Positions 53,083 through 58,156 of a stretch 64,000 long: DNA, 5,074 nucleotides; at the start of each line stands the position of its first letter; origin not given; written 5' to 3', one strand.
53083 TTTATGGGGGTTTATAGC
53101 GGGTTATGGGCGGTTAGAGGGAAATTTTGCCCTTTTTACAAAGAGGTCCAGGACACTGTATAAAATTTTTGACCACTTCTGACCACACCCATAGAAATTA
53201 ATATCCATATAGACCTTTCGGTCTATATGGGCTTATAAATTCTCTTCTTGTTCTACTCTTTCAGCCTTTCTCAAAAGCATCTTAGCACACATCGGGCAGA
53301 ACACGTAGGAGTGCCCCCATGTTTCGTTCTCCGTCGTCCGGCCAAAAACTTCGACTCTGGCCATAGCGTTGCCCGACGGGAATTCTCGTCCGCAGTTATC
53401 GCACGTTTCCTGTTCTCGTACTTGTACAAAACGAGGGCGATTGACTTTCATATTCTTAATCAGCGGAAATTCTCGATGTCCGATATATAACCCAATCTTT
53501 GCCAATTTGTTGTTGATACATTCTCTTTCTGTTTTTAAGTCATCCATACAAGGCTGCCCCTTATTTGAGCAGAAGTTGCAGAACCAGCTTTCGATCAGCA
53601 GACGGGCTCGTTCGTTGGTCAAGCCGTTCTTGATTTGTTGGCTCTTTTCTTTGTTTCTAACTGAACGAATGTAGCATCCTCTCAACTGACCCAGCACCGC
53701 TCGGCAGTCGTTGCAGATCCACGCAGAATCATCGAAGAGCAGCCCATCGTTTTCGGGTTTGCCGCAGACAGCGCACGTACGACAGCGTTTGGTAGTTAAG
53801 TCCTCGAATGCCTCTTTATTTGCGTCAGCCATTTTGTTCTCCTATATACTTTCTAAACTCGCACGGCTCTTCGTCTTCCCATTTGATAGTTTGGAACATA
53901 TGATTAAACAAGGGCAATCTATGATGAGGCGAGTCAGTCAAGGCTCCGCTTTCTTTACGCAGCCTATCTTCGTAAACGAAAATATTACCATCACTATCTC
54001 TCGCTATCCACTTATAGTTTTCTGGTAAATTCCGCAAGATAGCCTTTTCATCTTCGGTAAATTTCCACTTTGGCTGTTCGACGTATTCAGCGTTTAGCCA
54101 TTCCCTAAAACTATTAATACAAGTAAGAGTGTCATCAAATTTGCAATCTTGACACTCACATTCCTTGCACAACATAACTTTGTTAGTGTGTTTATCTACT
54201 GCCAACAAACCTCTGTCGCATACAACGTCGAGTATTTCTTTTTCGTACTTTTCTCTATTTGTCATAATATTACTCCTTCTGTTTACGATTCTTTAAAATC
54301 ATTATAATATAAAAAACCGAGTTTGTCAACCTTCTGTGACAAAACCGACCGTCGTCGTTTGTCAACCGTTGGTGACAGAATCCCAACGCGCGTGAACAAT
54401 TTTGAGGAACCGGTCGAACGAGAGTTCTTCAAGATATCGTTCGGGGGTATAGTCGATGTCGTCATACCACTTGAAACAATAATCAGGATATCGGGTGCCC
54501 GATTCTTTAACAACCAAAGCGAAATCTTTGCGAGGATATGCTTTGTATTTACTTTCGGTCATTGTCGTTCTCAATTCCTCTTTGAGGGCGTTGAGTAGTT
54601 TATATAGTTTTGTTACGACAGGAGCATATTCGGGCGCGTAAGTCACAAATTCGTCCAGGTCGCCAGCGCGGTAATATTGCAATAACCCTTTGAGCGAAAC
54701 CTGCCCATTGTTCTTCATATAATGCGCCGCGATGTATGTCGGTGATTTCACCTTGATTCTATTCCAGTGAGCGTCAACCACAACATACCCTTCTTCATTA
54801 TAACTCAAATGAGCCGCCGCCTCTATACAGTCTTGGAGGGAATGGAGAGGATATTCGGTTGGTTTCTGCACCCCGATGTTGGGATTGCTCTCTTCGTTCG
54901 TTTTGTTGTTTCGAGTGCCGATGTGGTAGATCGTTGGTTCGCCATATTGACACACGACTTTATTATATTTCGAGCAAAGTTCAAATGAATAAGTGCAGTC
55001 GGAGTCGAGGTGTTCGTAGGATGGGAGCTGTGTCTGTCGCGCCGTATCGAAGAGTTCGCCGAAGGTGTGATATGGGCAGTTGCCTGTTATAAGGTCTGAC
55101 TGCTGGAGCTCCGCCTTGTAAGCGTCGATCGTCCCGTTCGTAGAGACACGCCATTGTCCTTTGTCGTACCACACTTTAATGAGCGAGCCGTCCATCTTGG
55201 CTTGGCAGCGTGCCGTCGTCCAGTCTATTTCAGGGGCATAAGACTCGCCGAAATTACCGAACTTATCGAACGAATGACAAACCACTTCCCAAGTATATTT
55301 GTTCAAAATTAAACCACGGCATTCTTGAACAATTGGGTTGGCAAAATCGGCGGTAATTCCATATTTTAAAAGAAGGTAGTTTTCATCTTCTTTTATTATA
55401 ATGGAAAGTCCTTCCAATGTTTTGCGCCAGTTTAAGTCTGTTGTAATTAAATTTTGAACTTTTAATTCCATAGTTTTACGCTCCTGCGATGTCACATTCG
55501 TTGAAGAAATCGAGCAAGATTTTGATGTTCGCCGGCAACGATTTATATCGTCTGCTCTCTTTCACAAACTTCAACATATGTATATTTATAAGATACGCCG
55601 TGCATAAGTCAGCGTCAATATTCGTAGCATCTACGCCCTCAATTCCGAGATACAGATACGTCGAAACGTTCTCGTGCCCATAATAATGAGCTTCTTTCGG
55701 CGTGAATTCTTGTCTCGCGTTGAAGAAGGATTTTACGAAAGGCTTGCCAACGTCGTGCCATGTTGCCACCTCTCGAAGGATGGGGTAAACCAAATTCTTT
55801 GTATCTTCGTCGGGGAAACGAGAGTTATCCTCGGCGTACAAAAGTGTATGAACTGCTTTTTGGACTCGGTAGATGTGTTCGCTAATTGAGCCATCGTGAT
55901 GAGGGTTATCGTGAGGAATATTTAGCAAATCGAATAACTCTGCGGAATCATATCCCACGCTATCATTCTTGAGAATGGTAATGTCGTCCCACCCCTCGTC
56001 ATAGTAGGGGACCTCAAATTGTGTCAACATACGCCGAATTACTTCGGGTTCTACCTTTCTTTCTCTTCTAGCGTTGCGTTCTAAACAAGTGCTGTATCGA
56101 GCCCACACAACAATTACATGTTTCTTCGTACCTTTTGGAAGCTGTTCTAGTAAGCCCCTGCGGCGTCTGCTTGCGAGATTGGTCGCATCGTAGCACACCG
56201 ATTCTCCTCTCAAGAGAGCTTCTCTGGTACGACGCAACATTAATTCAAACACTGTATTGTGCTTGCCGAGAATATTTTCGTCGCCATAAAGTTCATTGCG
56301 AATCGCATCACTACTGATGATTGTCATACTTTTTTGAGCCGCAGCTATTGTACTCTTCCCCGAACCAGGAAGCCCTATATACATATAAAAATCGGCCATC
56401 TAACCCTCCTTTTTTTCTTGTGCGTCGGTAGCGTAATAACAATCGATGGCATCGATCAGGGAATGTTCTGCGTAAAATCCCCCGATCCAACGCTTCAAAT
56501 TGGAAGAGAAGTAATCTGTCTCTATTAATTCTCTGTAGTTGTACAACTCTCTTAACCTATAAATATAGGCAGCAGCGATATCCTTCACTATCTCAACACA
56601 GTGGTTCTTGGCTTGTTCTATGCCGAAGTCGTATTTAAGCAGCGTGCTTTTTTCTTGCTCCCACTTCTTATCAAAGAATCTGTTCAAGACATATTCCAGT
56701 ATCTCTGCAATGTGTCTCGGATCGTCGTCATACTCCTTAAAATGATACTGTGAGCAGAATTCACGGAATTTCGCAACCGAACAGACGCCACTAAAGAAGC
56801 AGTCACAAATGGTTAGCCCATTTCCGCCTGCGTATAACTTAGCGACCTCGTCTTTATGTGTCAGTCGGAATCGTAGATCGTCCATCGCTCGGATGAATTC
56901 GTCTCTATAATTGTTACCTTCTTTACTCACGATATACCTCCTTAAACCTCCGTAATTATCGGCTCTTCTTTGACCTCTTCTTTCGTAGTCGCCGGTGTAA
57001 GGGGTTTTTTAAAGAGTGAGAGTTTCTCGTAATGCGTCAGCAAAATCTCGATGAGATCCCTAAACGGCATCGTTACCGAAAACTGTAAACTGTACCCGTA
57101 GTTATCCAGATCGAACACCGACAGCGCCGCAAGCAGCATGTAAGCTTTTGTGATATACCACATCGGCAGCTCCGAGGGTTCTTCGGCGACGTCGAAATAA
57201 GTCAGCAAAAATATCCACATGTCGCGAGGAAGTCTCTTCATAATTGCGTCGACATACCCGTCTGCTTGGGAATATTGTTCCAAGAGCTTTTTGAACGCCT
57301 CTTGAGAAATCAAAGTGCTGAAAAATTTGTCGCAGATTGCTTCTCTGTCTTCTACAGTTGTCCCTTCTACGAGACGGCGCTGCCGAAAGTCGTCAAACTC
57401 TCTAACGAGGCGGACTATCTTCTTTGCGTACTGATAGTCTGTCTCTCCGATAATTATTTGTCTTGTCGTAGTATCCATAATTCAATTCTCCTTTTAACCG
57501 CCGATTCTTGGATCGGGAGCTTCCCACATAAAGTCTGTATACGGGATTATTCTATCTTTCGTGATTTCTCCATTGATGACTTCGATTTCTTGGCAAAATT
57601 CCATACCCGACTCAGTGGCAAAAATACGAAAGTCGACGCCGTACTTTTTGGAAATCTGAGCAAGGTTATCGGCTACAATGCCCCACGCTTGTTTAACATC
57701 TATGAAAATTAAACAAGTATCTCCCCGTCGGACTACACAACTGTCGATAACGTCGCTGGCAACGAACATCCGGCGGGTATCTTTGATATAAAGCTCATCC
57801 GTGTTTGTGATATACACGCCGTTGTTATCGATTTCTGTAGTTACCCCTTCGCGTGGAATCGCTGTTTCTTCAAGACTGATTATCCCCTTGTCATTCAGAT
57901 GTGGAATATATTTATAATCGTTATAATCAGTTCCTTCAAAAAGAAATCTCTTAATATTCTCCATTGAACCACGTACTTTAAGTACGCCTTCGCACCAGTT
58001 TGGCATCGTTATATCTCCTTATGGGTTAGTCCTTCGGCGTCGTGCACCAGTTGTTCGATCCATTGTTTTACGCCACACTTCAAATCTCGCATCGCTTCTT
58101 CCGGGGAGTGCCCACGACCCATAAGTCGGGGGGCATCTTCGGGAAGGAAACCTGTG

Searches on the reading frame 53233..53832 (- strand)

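Call 11: search_protein_families(library=phrogs, proteins=[window:53233-53832:-], max_evalue=0.01)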
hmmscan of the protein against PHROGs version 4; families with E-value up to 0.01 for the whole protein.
window:53233-53832:- (199 aa): 0 families

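Call 12: search_protein_families(library=pfam, proteins=[window:53233-53832:-], max_evalue=0.01)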
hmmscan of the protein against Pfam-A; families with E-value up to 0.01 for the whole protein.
window:53233-53832:- (199 aa): 0 families

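Call 98: search_protein_families(library=pfam, proteins=[window:53233-53832:-], max_evalue=5)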
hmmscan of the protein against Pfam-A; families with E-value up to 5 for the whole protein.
window:53233-53832:- (199 aa): 10 families
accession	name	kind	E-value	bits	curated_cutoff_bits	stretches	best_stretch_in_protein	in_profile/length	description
PF08273.17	Zn_Ribbon_Prim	-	0.046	14.5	23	1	19-45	5-33/37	Zinc-binding domain of primase-helicase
PF13912.12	zf-C2H2_6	-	0.074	13.5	25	1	144-157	4-17/27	C2H2-type zinc finger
PF18912.6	DZR_2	-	0.13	12.5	27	1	19-44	9-28/56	Double zinc ribbon domain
PF10764.14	Gin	-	0.15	12.5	27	1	20-47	1-27/45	Inhibitor of sigma-G Gin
PF00412.28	LIM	-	0.29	11.8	22.9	0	16-43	25-53/58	LIM domain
PF13913.12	zf-C2HC_2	-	0.3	11.3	27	1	141-151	2-12/25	zinc-finger of a C2HC-type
PF03107.22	C1_2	-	1.4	9.8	26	1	13-47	13-43/48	C1 domain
PF23145.1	Zf_2nd_IFT121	-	3.2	8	25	1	19-45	2-24/45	IFT121, second zinc finger domain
PF16622.11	zf-C2H2_11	-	3.3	7.9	27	0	11-23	1-13/29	zinc-finger C2H2-type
PF08792.16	A2L_zn_ribbon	-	3.6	7.8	22.9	1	18-45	4-29/33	A2L zinc ribbon domain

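Call 108: search_protein_families(library=ncbifam, proteins=[window:53233-53832:-], max_evalue=0.1)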
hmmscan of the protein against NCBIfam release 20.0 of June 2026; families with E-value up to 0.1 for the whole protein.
window:53233-53832:- (199 aa): 0 families

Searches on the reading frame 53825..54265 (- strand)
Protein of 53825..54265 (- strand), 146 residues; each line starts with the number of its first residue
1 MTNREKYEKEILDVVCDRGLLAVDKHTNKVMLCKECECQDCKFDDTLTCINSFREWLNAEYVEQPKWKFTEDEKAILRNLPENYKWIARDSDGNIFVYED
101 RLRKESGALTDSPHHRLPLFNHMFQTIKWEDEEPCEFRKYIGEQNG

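Call 11: search_protein_families(library=phrogs, proteins=[window:53825-54265:-], max_evalue=0.01)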
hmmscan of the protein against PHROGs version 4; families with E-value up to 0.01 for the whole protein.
window:53825-54265:- (146 aa): 3 families
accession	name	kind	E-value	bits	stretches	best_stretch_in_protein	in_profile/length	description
phrog_22292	-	unknown function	7.1e-30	104.8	1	1-138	1-141/155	-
phrog_11760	-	unknown function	0.0003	21.9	1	22-44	6-28/57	-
phrog_1972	-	unknown function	0.00041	21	1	80-101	42-63/160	-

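Call 12: search_protein_families(library=pfam, proteins=[window:53825-54265:-], max_evalue=0.01)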
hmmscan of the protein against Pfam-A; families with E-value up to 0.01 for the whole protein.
window:53825-54265:- (146 aa): 0 families

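Call 98: search_protein_families(library=pfam, proteins=[window:53825-54265:-], max_evalue=5)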
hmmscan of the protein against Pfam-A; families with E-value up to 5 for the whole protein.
window:53825-54265:- (146 aa): 0 families

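Call 108: search_protein_families(library=ncbifam, proteins=[window:53825-54265:-], max_evalue=0.1)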
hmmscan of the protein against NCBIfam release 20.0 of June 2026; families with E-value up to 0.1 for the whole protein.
window:53825-54265:- (146 aa): 0 families

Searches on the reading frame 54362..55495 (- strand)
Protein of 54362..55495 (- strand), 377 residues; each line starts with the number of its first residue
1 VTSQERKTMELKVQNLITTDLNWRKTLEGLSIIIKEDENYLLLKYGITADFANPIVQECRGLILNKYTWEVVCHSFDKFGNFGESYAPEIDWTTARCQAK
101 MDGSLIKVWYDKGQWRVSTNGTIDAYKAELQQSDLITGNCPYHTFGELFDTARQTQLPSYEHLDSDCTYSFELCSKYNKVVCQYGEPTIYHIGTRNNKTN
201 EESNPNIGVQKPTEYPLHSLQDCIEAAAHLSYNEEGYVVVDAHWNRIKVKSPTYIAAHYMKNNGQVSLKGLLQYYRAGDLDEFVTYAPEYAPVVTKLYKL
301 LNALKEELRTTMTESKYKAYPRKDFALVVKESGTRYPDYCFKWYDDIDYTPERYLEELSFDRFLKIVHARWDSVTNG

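Call 11: search_protein_families(library=phrogs, proteins=[window:54362-55495:-], max_evalue=0.01)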
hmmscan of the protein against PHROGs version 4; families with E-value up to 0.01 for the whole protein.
window:54362-55495:- (377 aa): 2 families
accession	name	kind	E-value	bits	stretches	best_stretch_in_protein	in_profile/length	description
phrog_562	-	tail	8.8e-49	167.4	1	35-348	30-351/377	RNA ligase and tail fiber protein attachment catalyst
phrog_8238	-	DNA, RNA and nucleotide metabolism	0.00034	19.8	0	228-270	644-686/737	RNA ligase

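Call 12: search_protein_families(library=pfam, proteins=[window:54362-55495:-], max_evalue=0.01)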
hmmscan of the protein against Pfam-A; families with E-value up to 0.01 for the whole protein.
window:54362-55495:- (377 aa): 1 family
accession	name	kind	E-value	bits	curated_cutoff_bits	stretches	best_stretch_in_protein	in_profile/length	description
PF09511.15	RNA_lig_T4_1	-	3.2e-15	57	28.3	1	58-254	1-227/227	RNA ligase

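Call 110: find_related_loci(query=window:54362-55495:-, collection=genome_contigs, flank=6000)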
Query window:54362-55495:- (377 aa) in genome_contigs; peptide patterns used: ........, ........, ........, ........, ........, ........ (x = any residue, [..] = any of these).
52 stretches matched a pattern, but none encodes a relative of the query by tblastn (E <= 1e-3).

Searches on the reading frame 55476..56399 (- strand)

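Call 11: search_protein_families(library=phrogs, proteins=[window:55476-56399:-], max_evalue=0.01)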
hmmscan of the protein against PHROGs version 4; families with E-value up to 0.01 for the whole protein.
window:55476-56399:- (307 aa): 5 families
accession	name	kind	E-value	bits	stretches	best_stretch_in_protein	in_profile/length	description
phrog_6931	-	unknown function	2.1e-33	117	2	3-142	186-338/343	-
phrog_505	-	other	2e-16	61.3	1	2-133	2-145/295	polynucleotide kinase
phrog_2071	-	other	8.7e-10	39.8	1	4-182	18-197/282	ATPase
phrog_246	-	other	8.2e-05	22.8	1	4-128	9-133/417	NinI-like serine-threonine phosphatase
phrog_10255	-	other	0.00018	22.3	1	5-37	4-40/230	kinase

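Call 12: search_protein_families(library=pfam, proteins=[window:55476-56399:-], max_evalue=0.01)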
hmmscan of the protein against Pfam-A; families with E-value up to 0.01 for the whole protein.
window:55476-56399:- (307 aa): 4 families
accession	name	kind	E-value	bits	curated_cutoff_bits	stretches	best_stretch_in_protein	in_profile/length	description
PF13671.12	AAA_33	-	4.5e-19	69.6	27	1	6-131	3-143/143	AAA domain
PF08433.16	KTI12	-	2.7e-08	34.1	22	1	8-143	7-154/271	Chromatin associated protein KTI12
PF13238.12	AAA_18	-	0.002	19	29.4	1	9-117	5-123/128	AAA domain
PF07913.16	DUF1678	-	0.0074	16.5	25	0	50-117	108-179/196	Protein of unknown function (DUF1678)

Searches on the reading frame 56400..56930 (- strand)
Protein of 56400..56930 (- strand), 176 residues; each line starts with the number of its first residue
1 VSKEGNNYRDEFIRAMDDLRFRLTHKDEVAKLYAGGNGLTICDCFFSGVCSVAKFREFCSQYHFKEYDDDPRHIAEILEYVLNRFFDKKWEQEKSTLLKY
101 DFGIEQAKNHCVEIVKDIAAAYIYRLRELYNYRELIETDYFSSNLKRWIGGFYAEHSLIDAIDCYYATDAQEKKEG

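Call 11: search_protein_families(library=phrogs, proteins=[window:56400-56930:-], max_evalue=0.01)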
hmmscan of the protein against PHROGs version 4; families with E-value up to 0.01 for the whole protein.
window:56400-56930:- (176 aa): 1 family
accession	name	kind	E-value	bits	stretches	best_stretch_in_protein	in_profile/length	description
phrog_13934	-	unknown function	0.005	18.1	1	61-79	21-39/217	-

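Call 12: search_protein_families(library=pfam, proteins=[window:56400-56930:-], max_evalue=0.01)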
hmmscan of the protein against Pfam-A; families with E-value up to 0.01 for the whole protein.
window:56400-56930:- (176 aa): 0 families

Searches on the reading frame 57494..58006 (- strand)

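Call 23: search_protein_families(library=phrogs, proteins=[window:57494-58006:-], max_evalue=0.001)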
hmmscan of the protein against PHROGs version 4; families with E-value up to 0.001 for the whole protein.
window:57494-58006:- (170 aa): 1 family
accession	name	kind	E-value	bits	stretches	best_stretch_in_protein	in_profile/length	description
phrog_2715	-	unknown function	5e-43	147.7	1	1-170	1-149/149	-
